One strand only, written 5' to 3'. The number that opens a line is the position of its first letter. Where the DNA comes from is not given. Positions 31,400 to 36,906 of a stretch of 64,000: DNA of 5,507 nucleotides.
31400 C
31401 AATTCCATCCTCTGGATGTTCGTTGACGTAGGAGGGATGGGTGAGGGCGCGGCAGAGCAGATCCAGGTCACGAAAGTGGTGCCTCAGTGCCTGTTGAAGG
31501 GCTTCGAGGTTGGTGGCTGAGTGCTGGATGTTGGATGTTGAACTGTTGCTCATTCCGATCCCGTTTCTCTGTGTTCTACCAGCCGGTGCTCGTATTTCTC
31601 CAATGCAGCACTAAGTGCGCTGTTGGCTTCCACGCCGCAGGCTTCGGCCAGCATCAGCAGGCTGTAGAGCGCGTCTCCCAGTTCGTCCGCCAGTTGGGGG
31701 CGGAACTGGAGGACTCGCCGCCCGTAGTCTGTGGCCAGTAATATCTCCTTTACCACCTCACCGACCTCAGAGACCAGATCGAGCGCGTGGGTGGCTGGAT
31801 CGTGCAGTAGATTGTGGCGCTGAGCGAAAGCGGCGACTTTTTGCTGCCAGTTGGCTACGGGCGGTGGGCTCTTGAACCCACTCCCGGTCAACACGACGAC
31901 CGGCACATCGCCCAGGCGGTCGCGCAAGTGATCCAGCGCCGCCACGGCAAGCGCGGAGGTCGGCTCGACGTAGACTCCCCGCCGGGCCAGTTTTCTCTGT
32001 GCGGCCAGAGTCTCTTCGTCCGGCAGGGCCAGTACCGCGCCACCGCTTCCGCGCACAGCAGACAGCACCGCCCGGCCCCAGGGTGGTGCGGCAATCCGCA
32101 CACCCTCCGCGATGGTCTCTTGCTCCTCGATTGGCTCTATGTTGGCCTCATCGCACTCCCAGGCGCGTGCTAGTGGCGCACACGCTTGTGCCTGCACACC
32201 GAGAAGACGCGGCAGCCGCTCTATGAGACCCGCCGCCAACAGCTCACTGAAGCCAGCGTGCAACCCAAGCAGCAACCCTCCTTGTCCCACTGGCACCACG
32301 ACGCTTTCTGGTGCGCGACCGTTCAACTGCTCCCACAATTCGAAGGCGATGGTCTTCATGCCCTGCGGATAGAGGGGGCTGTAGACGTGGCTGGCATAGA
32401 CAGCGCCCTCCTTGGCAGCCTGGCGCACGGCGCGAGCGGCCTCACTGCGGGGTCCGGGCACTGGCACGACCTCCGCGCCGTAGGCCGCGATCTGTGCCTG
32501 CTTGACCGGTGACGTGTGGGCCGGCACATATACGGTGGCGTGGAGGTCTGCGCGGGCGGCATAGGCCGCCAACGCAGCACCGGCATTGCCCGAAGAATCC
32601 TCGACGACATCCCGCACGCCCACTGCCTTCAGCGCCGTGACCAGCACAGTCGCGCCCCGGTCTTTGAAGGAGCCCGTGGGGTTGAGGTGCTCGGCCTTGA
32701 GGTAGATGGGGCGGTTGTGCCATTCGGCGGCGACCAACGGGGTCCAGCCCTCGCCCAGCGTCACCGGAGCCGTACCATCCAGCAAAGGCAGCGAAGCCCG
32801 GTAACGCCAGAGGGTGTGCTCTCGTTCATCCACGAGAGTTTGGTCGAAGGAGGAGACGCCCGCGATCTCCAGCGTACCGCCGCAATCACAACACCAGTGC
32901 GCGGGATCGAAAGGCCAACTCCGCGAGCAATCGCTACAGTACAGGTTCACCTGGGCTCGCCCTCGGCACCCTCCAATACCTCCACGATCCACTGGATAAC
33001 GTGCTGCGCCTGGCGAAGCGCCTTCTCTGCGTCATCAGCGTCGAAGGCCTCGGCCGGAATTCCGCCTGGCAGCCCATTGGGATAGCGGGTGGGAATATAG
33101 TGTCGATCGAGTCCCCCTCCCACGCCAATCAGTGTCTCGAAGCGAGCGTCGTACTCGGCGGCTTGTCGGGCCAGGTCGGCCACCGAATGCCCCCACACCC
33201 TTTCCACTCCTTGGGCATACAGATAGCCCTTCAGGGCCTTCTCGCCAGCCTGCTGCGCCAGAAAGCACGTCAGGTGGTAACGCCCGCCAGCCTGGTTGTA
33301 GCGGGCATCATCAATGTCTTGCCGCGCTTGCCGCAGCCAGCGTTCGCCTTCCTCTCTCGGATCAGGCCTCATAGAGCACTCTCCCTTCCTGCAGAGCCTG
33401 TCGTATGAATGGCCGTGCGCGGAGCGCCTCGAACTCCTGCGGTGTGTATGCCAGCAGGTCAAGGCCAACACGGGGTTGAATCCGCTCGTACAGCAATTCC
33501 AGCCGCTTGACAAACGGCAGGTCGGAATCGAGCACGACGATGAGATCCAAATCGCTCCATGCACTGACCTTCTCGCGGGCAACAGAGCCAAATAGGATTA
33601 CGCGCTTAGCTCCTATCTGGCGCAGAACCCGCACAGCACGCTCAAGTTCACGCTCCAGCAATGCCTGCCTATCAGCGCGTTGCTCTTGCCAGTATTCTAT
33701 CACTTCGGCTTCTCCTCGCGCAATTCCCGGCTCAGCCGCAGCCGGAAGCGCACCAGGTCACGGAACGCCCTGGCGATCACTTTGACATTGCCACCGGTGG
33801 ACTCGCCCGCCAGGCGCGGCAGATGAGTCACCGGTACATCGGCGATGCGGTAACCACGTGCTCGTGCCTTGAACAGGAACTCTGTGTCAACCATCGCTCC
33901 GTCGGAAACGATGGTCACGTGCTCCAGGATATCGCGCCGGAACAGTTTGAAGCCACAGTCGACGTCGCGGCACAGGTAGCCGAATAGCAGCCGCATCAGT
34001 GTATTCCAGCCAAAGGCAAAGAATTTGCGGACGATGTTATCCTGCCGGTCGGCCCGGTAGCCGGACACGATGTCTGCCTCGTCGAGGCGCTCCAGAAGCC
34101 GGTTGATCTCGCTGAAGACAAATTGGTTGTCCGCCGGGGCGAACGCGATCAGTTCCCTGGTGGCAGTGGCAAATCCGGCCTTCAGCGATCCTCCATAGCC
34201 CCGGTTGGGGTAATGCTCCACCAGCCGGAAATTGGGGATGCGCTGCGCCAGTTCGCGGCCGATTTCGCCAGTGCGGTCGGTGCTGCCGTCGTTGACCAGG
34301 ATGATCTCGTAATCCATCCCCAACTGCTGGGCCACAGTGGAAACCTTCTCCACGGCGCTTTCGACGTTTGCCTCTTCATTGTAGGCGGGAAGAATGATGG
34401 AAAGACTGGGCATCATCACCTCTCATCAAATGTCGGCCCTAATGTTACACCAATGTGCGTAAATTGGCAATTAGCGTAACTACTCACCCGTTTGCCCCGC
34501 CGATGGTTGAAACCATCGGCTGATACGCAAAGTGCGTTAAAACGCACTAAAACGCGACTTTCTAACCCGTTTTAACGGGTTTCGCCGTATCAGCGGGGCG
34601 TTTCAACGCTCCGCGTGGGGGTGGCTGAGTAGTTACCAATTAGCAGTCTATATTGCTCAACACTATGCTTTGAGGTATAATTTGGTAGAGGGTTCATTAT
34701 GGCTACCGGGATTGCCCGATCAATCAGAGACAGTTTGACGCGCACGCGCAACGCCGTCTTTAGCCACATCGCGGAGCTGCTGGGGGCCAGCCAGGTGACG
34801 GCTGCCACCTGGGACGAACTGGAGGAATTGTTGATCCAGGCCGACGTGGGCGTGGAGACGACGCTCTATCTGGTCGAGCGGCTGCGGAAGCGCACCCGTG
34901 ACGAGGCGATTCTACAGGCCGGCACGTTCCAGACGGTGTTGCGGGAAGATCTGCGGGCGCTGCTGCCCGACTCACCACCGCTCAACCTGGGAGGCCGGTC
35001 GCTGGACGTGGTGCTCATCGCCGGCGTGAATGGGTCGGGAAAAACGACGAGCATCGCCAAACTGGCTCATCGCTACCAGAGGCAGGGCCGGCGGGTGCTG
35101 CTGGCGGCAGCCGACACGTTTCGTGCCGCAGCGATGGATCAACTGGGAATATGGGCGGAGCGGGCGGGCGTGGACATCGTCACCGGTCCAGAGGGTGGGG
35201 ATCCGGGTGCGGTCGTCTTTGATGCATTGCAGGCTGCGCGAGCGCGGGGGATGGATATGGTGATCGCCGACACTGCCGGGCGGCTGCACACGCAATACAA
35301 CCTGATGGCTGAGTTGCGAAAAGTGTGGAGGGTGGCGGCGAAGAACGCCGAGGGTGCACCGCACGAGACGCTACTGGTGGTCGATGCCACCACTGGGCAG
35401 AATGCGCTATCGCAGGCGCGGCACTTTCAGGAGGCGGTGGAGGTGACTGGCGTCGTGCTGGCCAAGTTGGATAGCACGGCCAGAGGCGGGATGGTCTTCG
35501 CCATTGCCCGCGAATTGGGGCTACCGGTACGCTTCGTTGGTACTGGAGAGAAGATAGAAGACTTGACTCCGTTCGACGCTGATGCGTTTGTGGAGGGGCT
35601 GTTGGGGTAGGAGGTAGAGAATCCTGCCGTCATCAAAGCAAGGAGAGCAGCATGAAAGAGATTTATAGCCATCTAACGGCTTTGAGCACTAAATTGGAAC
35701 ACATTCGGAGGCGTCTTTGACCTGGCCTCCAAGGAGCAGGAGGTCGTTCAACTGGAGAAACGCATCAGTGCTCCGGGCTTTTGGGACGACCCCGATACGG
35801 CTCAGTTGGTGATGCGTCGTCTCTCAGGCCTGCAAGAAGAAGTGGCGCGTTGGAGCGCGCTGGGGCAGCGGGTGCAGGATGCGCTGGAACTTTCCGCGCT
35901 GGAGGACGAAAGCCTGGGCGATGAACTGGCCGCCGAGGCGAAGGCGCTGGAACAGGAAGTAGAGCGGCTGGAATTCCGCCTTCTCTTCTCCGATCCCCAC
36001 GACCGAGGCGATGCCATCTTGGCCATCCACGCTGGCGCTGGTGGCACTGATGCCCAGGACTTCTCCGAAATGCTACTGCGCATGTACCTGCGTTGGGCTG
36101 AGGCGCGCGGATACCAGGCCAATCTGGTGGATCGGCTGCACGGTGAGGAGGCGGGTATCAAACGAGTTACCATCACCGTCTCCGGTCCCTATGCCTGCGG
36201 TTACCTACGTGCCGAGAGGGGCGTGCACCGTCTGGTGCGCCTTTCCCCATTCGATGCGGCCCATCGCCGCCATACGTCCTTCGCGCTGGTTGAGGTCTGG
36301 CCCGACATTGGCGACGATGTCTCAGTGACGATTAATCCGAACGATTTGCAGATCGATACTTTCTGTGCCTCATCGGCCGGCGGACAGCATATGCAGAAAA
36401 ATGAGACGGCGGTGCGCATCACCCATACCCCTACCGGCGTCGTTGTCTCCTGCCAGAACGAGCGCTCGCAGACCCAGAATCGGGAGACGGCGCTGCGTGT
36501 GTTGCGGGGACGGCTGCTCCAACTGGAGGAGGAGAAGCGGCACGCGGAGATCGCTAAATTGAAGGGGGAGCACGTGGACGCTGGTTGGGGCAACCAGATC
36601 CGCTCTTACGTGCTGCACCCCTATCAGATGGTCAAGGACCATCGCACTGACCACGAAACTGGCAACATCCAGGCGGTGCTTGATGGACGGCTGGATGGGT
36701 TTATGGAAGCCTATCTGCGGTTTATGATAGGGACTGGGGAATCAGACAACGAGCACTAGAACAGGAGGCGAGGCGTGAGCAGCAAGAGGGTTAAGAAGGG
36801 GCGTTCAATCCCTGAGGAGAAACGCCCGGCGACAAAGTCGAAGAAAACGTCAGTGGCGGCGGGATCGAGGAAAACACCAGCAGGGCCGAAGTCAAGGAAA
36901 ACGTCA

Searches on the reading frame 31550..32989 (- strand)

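Call 76: search_protein_families(library=pfam, proteins=[window:31550-32989:-], max_evalue=0.00001)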
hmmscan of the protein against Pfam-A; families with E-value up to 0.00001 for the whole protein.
window:31550-32989:- (479 aa): 2 families
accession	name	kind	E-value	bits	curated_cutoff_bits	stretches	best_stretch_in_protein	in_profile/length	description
PF00291.31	PALP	-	1.1e-78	265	35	1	76-367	1-293/295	Pyridoxal-phosphate dependent enzyme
PF03819.22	MazG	-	6e-07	30.1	22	1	400-469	5-69/74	MazG nucleotide pyrophosphohydrolase domain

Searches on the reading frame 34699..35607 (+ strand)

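Call 76: search_protein_families(library=pfam, proteins=[window:34699-35607:+], max_evalue=0.00001)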
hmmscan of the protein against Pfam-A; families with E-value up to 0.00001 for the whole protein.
window:34699-35607:+ (303 aa): 2 families
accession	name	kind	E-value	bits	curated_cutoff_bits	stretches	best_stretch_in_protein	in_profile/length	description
PF00448.28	SRP54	-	1.4e-76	256.9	22.7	1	104-302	3-195/196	SRP54-type protein, GTPase domain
PF02881.24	SRP54_N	-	5.6e-12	46.2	22.4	1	25-85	10-75/75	SRP54-type protein, helical bundle domain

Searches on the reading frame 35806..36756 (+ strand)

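Call 76: search_protein_families(library=pfam, proteins=[window:35806-36756:+], max_evalue=0.00001)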
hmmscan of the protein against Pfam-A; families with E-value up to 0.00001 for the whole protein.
window:35806-36756:+ (317 aa): 2 families
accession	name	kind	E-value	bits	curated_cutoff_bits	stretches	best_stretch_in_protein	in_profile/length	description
PF03462.23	PCRF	-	4.9e-47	160.7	24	1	2-162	27-194/194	PCRF domain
PF00472.26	RF-1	-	3.4e-39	133.8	35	1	171-280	2-116/116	RF-1 domain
